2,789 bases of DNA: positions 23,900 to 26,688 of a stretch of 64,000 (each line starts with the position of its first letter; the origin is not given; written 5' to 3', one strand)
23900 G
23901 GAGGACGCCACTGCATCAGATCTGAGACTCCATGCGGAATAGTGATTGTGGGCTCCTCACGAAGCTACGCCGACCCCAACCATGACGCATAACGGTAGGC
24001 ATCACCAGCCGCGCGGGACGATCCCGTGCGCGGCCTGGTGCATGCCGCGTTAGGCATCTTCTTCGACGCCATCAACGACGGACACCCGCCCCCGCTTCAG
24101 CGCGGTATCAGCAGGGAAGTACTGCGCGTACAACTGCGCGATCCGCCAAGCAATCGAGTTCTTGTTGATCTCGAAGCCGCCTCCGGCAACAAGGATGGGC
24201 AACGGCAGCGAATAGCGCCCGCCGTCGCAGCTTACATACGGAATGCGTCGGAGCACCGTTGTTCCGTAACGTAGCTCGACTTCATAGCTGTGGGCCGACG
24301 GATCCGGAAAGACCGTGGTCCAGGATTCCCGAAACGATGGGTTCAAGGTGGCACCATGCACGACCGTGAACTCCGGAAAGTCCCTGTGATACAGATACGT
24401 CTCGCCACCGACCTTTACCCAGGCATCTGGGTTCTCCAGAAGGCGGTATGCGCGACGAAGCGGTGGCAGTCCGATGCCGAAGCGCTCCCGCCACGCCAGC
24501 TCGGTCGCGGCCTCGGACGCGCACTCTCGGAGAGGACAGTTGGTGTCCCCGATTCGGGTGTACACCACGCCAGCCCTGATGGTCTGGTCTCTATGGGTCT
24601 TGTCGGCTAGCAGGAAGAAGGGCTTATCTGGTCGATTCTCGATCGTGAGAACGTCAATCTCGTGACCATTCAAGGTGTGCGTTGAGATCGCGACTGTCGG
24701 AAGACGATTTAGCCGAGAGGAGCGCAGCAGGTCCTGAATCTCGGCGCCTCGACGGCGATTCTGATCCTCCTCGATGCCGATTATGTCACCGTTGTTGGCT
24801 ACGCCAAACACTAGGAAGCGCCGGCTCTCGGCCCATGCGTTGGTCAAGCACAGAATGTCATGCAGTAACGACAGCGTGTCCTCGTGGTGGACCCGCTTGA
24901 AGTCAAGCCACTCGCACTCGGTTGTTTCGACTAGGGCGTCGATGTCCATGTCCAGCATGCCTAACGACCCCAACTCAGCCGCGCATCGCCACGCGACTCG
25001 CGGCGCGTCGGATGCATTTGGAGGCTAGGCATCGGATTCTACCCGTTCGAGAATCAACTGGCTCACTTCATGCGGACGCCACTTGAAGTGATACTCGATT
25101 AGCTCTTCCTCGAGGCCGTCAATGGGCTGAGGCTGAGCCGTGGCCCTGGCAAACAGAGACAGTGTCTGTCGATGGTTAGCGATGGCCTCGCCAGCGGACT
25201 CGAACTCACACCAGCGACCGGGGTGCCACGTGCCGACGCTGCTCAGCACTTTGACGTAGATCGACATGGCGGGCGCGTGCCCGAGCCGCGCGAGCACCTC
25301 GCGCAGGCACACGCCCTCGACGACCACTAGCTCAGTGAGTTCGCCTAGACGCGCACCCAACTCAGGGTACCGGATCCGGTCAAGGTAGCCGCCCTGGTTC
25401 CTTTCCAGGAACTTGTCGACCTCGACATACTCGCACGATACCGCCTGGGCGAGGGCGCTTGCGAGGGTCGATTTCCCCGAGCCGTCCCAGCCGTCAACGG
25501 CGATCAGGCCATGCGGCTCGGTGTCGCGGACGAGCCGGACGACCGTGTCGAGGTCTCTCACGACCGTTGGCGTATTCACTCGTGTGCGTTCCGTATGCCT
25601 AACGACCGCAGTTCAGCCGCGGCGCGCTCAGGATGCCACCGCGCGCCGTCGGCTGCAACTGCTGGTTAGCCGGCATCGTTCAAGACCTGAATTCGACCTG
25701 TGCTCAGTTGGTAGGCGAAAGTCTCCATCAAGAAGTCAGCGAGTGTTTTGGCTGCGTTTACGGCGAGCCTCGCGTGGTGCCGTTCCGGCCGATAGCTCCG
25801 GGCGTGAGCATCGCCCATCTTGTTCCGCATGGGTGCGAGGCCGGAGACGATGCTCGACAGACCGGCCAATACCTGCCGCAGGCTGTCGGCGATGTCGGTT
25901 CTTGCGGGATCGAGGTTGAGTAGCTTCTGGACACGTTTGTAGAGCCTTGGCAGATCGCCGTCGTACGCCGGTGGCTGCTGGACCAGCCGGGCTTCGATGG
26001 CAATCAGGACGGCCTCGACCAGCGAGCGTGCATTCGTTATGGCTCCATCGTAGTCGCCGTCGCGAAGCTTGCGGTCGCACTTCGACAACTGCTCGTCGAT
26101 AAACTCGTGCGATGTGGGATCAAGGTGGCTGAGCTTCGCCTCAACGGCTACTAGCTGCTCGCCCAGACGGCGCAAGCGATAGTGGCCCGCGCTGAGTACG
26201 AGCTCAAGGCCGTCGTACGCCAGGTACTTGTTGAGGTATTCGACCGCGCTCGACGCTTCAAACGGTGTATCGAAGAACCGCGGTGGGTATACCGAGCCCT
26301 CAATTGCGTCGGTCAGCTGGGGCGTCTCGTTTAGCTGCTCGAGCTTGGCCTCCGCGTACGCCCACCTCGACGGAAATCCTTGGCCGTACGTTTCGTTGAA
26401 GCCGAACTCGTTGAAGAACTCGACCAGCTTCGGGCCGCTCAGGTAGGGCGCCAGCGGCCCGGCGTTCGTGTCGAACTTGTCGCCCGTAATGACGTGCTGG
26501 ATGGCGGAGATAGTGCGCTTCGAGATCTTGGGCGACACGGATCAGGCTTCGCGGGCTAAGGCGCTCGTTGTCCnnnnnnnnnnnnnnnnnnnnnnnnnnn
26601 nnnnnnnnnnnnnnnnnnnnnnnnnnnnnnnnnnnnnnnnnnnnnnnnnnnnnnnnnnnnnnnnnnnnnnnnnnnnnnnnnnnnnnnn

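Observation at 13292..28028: A ~14.7-kb sedentary chromosomal integron (18 attC sites, ~19 cassettes) between a fabH-like gene and a SnoaL-like gene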

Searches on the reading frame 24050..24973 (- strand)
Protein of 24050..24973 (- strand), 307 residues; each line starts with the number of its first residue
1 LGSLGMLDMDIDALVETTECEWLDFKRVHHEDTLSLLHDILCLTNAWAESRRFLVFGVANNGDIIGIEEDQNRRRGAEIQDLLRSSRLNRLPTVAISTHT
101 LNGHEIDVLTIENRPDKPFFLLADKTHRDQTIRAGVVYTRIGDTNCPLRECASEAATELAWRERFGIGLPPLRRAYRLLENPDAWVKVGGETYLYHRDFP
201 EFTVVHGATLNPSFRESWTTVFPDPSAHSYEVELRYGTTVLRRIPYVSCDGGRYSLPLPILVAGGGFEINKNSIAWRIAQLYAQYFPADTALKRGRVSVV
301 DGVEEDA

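Call 11: search_protein_families(library=pfam, proteins=[window:24050-24973:-], max_evalue=0.01)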
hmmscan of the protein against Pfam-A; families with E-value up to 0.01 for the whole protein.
window:24050-24973:- (307 aa): 1 family
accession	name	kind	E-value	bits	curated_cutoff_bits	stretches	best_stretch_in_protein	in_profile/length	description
PF04326.19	SLFN_AlbA_2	-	5.9e-11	43.4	25.3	1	19-147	1-116/118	Schlafen, AlbA_2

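Call 70: search_protein_families(library=padloc, proteins=[window:24050-24973:-], max_evalue=0.001)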
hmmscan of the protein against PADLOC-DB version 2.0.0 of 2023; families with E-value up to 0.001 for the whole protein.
window:24050-24973:- (307 aa): 1 family
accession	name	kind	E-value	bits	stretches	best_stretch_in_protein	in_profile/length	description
PDLC05032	PDC-S50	-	2.3e-67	225.8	1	8-260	6-265/387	-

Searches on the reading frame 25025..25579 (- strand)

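Call 11: search_protein_families(library=pfam, proteins=[window:25025-25579:-], max_evalue=0.01)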
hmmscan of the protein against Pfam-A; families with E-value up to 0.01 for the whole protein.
window:25025-25579:- (184 aa): 3 families
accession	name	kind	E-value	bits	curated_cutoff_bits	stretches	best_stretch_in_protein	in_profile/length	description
PF01202.28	SKI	-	2.6e-05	24.8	22.1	1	33-63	2-32/159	Shikimate kinase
PF13671.12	AAA_33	-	0.00029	21.6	27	1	25-74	1-51/143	AAA domain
PF02224.24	Cytidylate_kin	-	0.00046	20.4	26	1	26-54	1-29/211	Cytidylate kinase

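Call 70: search_protein_families(library=padloc, proteins=[window:25025-25579:-], max_evalue=0.001)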
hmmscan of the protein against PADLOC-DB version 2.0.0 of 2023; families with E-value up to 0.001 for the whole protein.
window:25025-25579:- (184 aa): 2 families
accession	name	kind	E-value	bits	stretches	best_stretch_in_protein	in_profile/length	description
PDLC04690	PDC-M51B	-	0.00017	19.4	1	25-51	4-30/191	-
PDLC02911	VakA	-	0.00062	18.4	1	26-51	5-30/163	-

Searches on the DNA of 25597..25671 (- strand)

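Call 49: search_dna_similar(query=window:25597-25671:-, collection=plasmids, mode=distant, max_evalue=0.01, max_rows=15)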
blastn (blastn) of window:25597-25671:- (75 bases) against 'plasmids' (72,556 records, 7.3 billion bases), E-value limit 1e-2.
No match.

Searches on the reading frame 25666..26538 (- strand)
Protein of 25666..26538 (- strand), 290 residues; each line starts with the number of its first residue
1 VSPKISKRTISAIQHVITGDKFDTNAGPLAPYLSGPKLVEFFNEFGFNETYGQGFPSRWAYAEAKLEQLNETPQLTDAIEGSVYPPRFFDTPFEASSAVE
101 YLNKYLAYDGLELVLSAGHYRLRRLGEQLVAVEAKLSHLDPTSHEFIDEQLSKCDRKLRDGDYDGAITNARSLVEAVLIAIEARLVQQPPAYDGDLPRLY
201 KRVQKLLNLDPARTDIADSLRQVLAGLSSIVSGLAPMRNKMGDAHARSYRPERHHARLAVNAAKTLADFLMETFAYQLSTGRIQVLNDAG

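Call 11: search_protein_families(library=pfam, proteins=[window:25666-26538:-], max_evalue=0.01)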
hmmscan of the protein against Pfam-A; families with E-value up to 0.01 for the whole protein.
window:25666-26538:- (290 aa): 1 family
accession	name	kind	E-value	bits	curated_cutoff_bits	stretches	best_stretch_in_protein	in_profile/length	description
PF14355.11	Abi_C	-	6.1e-22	78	24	1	197-271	1-82/83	Abortive infection C-terminus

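Call 70: search_protein_families(library=padloc, proteins=[window:25666-26538:-], max_evalue=0.001)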
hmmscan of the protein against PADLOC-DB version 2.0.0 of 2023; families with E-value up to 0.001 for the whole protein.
window:25666-26538:- (290 aa): 2 families
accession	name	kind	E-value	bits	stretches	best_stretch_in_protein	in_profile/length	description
PDLC02347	AbiJ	-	2.4e-30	104.2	1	97-272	104-275/281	AbiJ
PDLC02375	Stk2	-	1.5e-10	38.4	1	13-79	9-71/500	-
